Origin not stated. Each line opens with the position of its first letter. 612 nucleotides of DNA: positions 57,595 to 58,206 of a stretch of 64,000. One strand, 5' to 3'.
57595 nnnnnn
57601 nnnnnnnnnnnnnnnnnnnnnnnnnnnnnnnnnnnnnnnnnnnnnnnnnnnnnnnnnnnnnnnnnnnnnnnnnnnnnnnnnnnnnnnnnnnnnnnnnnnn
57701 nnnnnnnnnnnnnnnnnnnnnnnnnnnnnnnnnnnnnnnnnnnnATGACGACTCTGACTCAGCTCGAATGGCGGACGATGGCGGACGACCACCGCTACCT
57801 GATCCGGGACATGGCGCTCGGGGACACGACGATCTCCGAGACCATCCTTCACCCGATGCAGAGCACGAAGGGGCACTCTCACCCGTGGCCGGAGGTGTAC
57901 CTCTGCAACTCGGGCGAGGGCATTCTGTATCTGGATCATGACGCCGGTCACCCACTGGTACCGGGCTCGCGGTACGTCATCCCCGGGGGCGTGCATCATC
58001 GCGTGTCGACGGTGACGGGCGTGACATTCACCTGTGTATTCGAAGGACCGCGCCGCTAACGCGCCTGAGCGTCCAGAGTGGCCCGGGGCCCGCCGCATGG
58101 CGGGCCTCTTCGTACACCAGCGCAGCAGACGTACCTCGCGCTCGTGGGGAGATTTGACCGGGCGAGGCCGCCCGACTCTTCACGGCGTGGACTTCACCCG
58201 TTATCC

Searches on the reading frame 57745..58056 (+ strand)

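Call 40: search_protein_families(library=pfam, proteins=[window:57745-58056:+], max_evalue=0.00001)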
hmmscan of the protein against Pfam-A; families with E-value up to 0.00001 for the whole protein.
window:57745-58056:+ (104 aa): 1 family
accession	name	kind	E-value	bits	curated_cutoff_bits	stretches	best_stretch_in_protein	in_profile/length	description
PF07883.17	Cupin_2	-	3.8e-07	30.2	27.2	1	34-96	4-67/70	Cupin domain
